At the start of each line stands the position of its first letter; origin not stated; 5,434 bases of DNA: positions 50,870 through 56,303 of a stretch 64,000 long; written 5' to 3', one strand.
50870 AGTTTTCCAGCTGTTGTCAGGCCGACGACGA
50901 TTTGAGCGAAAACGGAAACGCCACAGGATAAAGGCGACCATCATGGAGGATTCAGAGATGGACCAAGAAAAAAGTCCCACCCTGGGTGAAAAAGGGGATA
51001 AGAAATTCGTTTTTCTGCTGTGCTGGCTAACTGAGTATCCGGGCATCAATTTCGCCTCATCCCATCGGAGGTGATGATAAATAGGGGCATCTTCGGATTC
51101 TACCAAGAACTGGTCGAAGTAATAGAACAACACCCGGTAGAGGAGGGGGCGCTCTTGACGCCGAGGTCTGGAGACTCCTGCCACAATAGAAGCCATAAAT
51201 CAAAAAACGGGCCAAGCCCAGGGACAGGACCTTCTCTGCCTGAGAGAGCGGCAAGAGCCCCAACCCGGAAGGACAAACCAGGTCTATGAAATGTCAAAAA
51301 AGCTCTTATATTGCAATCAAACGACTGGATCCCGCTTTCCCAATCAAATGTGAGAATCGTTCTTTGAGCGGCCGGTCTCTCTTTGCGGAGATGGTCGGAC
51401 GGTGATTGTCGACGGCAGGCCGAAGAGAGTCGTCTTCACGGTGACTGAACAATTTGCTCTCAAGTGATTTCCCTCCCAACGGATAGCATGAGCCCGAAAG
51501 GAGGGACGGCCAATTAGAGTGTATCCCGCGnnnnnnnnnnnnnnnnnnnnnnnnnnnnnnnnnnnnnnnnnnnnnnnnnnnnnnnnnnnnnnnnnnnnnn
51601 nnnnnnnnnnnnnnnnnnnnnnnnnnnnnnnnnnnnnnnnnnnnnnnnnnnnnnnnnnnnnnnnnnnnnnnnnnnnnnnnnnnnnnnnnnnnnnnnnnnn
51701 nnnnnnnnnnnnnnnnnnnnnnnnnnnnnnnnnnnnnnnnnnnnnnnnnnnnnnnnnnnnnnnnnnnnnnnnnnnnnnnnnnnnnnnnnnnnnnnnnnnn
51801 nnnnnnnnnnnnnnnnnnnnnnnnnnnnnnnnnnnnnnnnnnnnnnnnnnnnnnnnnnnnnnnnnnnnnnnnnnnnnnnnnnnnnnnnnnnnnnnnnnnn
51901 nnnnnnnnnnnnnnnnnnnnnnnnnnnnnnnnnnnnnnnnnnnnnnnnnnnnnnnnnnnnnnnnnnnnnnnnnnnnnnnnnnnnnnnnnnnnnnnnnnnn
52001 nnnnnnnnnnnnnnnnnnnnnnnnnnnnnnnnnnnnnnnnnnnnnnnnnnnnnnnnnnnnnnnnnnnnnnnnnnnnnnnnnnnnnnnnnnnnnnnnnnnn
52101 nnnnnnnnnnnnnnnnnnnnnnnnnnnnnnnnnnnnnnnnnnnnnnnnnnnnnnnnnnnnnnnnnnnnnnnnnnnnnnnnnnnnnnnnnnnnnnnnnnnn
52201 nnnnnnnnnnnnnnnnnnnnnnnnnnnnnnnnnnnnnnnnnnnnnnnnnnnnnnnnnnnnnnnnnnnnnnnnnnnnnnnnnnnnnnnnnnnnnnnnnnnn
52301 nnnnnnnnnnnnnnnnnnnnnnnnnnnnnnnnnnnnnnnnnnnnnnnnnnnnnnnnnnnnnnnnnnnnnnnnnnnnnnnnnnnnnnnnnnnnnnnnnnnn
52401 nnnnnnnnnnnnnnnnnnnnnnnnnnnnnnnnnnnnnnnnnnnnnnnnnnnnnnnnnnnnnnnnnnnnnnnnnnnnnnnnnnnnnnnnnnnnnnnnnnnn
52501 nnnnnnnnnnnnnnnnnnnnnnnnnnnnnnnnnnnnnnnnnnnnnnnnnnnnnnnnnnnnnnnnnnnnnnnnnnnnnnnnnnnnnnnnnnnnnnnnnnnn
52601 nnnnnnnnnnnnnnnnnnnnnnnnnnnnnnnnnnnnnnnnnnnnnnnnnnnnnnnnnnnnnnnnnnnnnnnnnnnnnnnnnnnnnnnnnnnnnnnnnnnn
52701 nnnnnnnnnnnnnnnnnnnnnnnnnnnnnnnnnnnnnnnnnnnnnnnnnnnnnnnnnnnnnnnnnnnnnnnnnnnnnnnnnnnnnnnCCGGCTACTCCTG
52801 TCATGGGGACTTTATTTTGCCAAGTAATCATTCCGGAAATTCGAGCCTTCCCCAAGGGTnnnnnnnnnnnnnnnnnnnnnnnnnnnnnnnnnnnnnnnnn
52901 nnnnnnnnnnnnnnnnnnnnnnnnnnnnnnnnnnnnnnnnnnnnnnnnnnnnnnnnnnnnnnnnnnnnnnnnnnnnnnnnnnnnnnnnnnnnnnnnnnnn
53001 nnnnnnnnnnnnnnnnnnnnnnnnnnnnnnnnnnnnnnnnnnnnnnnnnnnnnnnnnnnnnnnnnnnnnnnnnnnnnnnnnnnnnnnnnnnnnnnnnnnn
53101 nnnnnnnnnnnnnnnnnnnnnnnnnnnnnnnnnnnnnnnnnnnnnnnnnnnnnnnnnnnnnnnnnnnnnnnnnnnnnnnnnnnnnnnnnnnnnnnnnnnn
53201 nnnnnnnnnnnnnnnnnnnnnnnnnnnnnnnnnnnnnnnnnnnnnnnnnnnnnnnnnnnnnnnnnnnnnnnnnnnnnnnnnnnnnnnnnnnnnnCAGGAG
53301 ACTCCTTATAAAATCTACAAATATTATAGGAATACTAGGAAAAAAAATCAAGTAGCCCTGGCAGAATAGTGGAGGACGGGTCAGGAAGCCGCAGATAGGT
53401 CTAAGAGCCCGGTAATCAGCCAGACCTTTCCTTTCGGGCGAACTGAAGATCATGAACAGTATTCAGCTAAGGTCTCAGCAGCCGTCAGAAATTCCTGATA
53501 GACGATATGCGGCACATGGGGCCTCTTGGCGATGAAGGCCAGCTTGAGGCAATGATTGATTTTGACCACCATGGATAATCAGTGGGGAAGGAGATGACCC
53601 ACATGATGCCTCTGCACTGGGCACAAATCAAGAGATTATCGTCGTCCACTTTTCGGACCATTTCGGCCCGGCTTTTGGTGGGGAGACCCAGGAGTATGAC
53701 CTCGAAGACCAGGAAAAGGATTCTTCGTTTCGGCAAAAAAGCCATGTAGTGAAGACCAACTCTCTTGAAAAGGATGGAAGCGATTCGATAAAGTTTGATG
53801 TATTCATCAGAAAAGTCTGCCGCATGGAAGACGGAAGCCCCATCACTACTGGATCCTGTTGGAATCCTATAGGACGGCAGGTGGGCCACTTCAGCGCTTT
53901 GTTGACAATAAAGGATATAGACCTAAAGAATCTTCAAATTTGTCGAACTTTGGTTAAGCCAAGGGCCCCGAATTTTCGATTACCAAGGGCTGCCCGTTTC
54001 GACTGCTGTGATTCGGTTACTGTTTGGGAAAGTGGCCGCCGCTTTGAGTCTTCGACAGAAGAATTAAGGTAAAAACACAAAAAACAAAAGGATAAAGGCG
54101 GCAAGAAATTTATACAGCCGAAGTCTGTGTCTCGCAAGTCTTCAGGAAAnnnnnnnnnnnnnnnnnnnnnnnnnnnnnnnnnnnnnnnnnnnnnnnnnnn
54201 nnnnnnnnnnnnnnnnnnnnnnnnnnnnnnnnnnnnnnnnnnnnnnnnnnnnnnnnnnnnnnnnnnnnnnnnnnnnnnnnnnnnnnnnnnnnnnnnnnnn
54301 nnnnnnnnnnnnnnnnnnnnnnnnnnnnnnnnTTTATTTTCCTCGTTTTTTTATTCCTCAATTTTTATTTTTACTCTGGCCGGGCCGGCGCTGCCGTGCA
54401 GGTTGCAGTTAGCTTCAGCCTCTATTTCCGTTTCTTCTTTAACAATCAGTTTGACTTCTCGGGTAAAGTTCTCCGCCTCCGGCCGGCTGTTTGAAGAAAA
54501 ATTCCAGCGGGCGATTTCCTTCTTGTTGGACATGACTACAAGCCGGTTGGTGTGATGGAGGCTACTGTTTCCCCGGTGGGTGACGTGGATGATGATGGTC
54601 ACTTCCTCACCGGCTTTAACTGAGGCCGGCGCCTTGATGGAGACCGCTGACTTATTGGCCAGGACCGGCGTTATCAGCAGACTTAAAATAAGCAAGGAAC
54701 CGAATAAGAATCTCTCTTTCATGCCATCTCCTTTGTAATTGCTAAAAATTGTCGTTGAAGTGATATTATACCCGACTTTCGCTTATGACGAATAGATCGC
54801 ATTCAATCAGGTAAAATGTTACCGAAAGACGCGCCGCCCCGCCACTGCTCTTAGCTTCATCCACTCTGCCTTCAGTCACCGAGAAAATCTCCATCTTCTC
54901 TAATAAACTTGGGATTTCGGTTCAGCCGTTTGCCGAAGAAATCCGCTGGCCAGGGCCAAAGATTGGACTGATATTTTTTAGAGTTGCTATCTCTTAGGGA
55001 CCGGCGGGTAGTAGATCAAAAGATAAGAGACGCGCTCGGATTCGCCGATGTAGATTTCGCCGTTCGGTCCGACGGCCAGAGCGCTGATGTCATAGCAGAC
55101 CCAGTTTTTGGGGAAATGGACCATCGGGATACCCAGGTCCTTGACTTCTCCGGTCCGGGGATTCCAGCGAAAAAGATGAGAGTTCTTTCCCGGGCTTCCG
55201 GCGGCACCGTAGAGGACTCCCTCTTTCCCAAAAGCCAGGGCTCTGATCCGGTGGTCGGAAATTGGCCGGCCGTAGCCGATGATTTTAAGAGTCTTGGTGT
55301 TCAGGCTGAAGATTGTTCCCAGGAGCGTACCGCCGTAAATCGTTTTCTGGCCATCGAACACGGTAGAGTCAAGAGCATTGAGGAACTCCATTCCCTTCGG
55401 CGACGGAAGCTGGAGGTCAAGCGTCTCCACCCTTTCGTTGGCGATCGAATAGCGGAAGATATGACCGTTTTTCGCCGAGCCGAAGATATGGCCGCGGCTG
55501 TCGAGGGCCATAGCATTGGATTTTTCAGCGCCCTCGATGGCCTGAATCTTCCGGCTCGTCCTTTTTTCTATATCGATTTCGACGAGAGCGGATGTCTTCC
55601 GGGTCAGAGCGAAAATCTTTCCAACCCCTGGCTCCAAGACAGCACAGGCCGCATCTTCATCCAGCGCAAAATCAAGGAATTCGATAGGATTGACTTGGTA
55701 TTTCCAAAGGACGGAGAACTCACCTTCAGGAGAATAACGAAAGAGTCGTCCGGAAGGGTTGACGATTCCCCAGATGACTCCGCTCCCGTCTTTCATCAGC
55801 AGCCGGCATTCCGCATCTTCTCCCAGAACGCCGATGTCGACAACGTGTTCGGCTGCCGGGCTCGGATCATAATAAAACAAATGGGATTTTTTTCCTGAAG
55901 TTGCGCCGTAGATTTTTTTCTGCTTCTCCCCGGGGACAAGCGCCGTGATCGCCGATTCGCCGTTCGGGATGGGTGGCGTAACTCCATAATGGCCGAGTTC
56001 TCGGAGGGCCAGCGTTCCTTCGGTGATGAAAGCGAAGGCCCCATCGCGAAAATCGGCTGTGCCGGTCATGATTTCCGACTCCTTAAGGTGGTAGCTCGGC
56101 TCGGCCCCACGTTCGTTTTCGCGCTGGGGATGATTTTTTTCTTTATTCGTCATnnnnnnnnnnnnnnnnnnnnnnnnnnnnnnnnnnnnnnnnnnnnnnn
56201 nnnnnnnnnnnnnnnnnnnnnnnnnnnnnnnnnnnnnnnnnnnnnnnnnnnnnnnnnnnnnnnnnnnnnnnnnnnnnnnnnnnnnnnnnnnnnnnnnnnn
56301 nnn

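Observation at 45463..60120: Four scattered remnants of one Y1-transposase-like gene with synonymous-site divergence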

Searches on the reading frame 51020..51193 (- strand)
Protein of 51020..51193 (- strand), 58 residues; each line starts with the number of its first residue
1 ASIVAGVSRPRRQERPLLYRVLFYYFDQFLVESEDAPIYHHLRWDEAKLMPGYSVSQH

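Call 17: search_protein_families(library=pfam, proteins=[window:51020-51193:-], max_evalue=1)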
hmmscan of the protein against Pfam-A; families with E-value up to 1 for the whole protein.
seq(58 aa): 0 families

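Call 18: search_protein_families(library=ncbifam, proteins=[window:51020-51193:-], max_evalue=1)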
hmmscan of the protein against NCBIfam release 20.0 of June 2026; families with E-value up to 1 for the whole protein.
seq(58 aa): 0 families

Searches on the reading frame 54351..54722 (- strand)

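Call 43: search_protein_families(library=ncbifam, proteins=[window:54351-54722:-], max_evalue=0.01)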
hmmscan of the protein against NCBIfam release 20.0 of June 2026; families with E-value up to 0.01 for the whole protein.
window:54351-54722:- (123 aa): 1 family
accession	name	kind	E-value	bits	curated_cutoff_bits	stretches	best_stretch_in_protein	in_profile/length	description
TIGR01662.1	HAD-SF-IIIA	subfamily_domain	0.0079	16.3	44.6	1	55-107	37-85/141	HAD-IIIA family hydrolase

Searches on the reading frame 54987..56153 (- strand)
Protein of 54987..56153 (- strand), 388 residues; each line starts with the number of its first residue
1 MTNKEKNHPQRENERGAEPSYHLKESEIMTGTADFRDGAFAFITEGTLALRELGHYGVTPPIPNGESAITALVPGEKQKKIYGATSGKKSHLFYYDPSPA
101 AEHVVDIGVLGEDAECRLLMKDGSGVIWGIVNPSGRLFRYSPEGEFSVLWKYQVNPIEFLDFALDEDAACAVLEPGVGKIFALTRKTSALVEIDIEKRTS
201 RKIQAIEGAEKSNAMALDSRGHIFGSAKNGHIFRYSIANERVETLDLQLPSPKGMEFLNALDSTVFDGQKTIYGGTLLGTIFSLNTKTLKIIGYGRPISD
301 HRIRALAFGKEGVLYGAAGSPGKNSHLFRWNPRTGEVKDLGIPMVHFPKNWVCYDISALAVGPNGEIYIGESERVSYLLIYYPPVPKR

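Call 44: search_protein_families(library=pfam, proteins=[window:54987-56153:-], max_evalue=0.01)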
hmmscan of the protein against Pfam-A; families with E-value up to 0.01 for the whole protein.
window:54987-56153:- (388 aa): 2 families
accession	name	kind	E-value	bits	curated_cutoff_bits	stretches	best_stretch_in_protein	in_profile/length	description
PF21959.2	DUF6923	-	5.7e-06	26.7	27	0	185-246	106-168/234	Repeat of unknown function (DUF6923)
PF16819.11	DUF5074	-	0.00021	20.9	27.2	0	279-368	163-251/353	Domain of unknown function (DUF5074)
